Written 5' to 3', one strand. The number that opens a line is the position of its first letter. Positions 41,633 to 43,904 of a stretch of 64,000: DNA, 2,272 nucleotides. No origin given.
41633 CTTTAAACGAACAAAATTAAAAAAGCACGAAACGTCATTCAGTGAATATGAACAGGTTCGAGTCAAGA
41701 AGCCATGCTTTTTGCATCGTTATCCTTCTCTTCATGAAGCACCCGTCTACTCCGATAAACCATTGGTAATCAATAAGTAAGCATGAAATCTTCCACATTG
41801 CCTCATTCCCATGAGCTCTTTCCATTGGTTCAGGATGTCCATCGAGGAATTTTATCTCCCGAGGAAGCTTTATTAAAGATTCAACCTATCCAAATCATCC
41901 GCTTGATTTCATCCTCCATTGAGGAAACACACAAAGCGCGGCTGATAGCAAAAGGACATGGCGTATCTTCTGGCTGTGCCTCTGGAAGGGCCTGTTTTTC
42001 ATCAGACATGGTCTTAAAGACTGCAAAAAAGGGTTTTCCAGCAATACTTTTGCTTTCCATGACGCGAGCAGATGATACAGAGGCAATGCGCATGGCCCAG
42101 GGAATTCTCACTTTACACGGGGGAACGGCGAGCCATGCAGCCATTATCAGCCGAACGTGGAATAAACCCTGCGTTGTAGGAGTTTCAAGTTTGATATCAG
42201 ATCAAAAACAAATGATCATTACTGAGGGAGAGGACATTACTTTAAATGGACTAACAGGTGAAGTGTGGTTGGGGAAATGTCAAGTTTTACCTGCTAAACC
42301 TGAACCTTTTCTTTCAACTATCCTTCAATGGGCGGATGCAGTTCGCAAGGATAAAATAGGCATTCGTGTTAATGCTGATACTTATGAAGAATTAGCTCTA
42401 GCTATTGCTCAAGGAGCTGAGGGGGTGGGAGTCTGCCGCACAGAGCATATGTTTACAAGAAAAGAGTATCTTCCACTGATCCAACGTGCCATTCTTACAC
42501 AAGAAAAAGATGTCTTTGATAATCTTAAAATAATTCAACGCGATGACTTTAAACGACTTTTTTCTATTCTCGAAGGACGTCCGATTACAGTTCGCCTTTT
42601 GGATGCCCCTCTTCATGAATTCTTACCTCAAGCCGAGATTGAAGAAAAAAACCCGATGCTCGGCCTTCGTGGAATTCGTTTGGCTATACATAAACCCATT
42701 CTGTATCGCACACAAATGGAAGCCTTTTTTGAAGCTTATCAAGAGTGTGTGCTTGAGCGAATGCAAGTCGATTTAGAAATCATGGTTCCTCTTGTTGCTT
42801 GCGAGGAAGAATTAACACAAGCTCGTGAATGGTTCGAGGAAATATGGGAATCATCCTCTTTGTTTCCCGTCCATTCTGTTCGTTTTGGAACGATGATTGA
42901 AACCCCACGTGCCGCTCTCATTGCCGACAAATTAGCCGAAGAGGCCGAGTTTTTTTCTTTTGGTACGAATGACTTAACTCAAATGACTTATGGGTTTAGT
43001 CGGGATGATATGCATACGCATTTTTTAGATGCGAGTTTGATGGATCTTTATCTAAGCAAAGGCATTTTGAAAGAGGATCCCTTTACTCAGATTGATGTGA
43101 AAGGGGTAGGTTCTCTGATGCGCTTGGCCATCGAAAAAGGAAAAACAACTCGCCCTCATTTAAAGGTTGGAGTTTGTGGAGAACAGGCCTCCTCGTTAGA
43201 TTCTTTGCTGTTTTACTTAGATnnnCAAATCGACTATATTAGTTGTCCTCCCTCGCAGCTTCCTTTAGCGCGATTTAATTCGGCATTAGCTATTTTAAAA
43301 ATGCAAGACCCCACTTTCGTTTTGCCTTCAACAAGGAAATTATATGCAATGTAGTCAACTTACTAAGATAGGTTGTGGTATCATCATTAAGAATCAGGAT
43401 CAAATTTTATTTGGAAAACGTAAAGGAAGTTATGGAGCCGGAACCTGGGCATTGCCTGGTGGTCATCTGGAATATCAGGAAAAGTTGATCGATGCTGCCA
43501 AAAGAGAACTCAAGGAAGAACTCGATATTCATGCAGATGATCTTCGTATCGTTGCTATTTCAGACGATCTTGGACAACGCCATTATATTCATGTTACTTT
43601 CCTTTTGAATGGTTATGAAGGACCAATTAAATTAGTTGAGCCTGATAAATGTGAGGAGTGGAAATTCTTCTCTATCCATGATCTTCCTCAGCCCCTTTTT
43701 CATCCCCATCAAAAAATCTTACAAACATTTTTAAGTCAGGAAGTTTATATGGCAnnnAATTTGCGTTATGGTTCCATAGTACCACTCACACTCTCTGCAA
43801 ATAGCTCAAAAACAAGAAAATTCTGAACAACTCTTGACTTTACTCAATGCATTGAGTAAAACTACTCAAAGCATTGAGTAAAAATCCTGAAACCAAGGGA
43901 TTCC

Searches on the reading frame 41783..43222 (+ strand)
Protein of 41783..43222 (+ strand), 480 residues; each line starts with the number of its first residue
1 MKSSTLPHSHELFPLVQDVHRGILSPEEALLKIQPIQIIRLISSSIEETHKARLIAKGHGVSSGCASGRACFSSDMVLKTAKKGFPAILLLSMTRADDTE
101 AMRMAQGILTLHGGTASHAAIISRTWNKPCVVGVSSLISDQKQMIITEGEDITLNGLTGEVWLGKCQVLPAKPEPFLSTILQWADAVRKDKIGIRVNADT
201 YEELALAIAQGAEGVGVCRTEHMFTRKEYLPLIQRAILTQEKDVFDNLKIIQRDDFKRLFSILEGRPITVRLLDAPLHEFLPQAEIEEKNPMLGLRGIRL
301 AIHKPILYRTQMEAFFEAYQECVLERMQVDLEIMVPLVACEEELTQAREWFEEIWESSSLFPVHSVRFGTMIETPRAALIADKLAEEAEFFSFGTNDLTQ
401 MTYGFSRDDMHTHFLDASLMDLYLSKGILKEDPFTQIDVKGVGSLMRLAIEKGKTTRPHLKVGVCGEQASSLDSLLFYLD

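Call 15: search_protein_families(library=pfam, proteins=[window:41783-43222:+], max_evalue=0.001)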
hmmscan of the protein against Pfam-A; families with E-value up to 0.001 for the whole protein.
window:41783-43222:+ (480 aa): 2 families
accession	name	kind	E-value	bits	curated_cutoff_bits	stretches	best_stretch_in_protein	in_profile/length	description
PF02896.24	PEP-utilizers_C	-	2.6e-64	217.6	22.8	1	186-472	14-260/293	PEP-utilising enzyme, PEP-binding domain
PF00391.29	PEP-utilizers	-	2.2e-17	62.9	23.1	1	87-159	5-72/72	PEP-utilising enzyme, mobile domain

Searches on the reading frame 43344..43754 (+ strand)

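Call 15: search_protein_families(library=pfam, proteins=[window:43344-43754:+], max_evalue=0.001)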
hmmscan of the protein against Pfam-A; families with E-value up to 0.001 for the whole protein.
window:43344-43754:+ (137 aa): 2 families
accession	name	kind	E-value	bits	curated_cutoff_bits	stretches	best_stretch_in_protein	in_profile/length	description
PF00293.34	NUDIX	-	2.2e-21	76.7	21.1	1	10-128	5-133/134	NUDIX domain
PF14815.12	NUDIX_4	-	7.7e-06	26.1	35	1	12-127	3-112/113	NUDIX domain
